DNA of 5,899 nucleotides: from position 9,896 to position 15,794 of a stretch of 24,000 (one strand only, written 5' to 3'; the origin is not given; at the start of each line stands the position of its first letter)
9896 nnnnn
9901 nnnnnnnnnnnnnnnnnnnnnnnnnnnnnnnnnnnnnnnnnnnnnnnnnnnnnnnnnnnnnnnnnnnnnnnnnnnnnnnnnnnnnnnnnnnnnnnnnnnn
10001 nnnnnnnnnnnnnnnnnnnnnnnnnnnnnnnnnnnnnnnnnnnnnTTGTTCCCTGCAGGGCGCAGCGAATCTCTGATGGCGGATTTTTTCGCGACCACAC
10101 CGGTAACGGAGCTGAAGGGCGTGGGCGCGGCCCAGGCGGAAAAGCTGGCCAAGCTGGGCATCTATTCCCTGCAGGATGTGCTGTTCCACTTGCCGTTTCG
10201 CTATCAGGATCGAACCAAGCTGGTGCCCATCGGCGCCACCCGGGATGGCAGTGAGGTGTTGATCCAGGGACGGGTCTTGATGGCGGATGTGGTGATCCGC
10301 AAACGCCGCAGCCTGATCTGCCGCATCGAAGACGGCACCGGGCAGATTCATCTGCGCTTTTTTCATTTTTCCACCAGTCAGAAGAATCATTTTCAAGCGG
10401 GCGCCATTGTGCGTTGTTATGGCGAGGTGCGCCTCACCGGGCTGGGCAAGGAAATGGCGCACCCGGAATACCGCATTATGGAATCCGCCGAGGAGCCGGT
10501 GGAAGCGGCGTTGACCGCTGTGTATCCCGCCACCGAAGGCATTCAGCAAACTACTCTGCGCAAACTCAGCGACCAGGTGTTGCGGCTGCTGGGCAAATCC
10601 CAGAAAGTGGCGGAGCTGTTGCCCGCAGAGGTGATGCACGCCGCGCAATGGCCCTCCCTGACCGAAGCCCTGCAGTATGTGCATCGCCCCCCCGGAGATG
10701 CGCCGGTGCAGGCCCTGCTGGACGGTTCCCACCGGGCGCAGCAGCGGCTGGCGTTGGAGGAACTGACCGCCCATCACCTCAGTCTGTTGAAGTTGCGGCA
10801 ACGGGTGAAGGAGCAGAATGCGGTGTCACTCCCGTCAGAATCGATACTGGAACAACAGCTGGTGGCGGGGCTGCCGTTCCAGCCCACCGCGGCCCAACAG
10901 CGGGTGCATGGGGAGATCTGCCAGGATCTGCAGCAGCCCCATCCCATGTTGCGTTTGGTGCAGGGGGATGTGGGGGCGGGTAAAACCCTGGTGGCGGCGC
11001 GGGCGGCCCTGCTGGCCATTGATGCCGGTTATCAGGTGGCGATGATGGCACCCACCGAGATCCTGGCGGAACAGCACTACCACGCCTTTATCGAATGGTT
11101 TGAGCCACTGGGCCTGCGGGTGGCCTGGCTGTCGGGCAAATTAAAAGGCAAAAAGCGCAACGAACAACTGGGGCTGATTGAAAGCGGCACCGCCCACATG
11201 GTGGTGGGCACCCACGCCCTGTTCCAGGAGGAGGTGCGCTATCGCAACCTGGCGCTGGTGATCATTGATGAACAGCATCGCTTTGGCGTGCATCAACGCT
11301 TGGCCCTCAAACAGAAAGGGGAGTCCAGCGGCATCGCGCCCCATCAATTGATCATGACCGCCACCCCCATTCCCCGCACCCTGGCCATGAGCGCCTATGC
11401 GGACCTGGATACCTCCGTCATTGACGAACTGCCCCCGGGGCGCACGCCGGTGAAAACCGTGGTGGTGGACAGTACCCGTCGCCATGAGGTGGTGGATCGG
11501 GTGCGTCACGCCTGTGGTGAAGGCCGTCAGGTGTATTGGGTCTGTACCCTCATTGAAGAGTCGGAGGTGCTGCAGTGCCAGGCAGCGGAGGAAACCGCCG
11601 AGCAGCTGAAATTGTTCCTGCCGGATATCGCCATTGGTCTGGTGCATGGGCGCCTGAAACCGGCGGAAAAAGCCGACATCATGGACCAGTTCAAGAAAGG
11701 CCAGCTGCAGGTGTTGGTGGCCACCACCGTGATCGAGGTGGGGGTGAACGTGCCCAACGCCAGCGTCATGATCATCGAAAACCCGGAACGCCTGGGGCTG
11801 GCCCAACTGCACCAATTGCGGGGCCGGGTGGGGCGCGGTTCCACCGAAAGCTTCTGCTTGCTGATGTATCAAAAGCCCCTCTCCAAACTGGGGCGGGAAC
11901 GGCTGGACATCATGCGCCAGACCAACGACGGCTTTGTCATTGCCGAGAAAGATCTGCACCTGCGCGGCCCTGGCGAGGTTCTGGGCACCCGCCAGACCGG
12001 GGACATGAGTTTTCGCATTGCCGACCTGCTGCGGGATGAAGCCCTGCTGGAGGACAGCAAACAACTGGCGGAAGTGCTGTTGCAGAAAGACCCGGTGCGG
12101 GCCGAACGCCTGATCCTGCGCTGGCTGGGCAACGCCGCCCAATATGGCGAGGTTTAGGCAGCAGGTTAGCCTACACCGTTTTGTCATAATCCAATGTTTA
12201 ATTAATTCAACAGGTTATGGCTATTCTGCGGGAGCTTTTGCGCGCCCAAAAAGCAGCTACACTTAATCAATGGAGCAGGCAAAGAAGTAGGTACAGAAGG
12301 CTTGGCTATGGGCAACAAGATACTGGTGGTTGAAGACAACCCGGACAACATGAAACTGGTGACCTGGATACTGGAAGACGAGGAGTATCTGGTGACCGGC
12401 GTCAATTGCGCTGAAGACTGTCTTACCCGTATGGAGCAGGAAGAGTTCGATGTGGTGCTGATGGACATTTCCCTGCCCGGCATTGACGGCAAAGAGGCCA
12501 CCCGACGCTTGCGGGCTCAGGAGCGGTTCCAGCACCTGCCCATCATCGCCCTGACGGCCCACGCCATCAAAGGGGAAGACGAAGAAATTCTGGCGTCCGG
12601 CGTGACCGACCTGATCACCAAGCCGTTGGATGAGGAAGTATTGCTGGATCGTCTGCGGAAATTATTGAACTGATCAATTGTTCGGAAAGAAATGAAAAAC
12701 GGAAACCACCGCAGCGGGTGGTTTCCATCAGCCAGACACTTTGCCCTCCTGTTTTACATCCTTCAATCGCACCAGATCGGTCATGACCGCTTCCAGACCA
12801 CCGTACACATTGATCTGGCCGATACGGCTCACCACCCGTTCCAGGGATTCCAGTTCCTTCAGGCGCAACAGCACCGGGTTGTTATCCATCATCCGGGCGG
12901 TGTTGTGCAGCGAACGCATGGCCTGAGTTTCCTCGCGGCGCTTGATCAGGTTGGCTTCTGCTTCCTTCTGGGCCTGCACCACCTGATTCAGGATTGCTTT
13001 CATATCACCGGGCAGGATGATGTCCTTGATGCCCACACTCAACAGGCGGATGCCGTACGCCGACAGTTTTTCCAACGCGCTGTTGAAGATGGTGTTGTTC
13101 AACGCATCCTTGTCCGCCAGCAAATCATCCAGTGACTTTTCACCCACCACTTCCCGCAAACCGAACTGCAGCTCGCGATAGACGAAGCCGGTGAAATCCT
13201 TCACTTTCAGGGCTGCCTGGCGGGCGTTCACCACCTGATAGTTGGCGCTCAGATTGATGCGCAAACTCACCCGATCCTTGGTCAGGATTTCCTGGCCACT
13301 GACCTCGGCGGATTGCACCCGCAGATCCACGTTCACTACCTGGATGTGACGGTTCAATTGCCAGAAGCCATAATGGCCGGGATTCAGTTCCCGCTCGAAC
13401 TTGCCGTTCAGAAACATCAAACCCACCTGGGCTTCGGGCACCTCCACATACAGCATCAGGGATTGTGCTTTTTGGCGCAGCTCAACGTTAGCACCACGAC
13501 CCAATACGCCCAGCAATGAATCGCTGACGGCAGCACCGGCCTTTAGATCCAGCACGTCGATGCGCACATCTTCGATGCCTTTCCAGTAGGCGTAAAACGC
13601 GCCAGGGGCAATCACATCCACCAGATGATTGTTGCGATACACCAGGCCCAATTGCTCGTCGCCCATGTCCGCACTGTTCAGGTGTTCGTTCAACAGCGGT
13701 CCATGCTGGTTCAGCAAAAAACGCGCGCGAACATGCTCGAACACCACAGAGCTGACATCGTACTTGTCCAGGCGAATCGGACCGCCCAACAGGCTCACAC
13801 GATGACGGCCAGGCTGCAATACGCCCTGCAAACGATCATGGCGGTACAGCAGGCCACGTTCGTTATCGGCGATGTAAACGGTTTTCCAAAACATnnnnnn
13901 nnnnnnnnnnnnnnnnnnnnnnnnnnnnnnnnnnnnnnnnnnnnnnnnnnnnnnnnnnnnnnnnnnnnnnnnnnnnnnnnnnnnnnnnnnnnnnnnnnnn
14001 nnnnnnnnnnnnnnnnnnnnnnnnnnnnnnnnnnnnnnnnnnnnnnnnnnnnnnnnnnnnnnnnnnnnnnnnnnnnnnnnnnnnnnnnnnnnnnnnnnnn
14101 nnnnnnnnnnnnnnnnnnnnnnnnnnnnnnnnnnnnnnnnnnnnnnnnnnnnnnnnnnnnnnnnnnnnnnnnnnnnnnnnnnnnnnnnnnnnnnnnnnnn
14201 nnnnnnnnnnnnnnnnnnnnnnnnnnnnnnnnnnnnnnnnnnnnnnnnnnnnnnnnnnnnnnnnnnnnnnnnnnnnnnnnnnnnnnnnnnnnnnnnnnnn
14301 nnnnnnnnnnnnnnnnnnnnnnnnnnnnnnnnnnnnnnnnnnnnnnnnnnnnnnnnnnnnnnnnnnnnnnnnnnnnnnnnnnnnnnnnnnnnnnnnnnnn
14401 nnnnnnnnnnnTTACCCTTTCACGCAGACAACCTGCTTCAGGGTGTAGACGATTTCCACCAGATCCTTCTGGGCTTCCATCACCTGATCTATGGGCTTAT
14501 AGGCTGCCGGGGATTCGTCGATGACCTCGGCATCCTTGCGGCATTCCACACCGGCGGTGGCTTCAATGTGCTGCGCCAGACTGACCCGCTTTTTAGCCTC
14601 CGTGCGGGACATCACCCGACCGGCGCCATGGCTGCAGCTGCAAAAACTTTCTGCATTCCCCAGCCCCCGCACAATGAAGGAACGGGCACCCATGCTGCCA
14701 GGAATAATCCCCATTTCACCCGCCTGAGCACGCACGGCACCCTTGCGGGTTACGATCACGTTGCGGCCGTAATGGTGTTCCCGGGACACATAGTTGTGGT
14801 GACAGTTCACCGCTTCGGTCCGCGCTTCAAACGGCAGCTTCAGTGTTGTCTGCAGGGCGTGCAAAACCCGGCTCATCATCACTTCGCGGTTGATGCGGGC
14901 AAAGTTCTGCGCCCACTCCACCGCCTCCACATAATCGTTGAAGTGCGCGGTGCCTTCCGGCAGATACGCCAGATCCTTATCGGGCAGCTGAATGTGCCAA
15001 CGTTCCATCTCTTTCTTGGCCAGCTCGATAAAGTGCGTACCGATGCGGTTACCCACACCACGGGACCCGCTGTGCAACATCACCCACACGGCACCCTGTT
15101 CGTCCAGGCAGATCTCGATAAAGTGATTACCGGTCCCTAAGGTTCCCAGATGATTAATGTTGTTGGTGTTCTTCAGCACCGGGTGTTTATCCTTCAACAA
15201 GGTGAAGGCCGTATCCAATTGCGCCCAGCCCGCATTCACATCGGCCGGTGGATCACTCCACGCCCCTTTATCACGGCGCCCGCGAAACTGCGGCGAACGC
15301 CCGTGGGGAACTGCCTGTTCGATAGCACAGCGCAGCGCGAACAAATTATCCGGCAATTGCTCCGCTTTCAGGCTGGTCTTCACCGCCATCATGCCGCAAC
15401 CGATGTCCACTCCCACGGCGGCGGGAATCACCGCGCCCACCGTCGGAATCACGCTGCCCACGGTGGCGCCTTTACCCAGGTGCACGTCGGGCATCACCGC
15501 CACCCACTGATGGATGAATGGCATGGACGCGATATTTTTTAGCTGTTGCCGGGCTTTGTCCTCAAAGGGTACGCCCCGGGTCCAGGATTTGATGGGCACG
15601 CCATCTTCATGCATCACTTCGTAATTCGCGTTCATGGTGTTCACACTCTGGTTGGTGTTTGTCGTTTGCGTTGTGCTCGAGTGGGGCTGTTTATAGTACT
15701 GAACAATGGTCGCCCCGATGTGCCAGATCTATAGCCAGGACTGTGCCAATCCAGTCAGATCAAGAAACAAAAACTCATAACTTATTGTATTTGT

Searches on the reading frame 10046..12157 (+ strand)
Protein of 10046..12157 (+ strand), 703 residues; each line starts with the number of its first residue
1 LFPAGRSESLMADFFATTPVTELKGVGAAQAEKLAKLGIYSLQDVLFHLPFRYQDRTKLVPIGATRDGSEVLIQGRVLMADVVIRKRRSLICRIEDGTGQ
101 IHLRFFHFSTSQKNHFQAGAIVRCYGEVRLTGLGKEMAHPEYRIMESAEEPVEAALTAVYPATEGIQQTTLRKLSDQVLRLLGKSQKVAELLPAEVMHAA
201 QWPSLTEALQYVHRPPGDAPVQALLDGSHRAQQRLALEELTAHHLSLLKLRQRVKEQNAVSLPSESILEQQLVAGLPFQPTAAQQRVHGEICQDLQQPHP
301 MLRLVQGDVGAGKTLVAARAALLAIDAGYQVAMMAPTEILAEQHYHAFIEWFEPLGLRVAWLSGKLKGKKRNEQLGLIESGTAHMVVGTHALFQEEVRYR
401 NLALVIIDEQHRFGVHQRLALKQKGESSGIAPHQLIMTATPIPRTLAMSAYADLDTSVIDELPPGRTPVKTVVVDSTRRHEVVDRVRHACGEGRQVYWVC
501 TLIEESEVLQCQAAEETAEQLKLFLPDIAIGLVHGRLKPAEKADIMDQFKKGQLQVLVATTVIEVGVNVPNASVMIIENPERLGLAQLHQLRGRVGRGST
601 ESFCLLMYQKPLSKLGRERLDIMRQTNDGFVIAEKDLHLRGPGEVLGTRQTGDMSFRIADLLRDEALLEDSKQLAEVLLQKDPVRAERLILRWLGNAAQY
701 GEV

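Call 45: search_protein_families(library=pfam, proteins=[window:10046-12157:+], max_evalue=0.00001)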
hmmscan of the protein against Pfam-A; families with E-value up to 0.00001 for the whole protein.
window:10046-12157:+ (703 aa): 7 families
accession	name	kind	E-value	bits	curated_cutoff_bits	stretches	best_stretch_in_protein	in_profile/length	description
PF00270.35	DEAD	-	2.9e-24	86.1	26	1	299-446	15-164/167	DEAD/DEAH box helicase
PF00271.37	Helicase_C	-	1.1e-21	77.6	23.5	1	493-597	15-108/110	Helicase conserved C-terminal domain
PF17191.10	RecG_wedge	-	1.3e-18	67.6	23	1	23-176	5-156/162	RecG wedge domain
PF19833.4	RecG_dom3_C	-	1.1e-12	48.3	26.8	1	626-684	1-60/87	ATP-dependent DNA helicase RecG, domain 3, C-terminal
PF04851.21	ResIII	-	9.9e-12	45.5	22.5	1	279-441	3-162/164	Type III restriction enzyme, res subunit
PF01336.31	tRNA_anti-codon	-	1.7e-08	34.7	27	1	71-144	1-74/75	OB-fold nucleic acid binding domain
PF13604.12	AAA_30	-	1.4e-06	28.6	27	1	295-424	13-111/191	AAA domain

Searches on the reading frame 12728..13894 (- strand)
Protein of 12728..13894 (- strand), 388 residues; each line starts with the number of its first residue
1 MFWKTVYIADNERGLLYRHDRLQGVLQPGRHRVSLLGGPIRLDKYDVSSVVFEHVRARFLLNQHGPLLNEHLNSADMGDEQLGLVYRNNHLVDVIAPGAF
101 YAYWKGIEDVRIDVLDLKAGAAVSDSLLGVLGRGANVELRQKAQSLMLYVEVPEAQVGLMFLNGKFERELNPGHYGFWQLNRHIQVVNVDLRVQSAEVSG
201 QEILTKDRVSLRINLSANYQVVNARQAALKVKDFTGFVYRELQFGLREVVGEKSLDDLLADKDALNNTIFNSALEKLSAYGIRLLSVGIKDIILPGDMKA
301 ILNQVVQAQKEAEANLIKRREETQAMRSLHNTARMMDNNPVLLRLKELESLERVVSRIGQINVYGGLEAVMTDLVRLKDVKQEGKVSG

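Call 66: find_encoding_contigs(protein=window:12728-13894:-, flank=10000, max_places=6)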
Protein window:12728-13894:- (388 aa): no gene with exactly this product is on record in the collection.

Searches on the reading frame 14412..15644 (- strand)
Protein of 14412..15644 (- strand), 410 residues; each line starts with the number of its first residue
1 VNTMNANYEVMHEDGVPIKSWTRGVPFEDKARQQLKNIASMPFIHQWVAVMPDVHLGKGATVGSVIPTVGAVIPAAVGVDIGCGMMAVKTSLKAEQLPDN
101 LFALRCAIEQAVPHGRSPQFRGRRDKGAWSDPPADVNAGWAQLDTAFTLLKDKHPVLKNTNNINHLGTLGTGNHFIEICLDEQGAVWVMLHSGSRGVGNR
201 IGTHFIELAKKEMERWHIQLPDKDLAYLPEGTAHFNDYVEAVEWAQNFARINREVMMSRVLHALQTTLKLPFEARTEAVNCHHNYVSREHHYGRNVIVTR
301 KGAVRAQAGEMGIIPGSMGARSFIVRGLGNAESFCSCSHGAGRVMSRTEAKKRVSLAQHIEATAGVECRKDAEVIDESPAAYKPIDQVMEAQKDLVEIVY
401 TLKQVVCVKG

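Call 42: find_encoding_contigs(protein=window:14412-15644:-, flank=10000, max_places=6)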
Protein window:14412-15644:- (410 aa): no gene with exactly this product is on record in the collection.
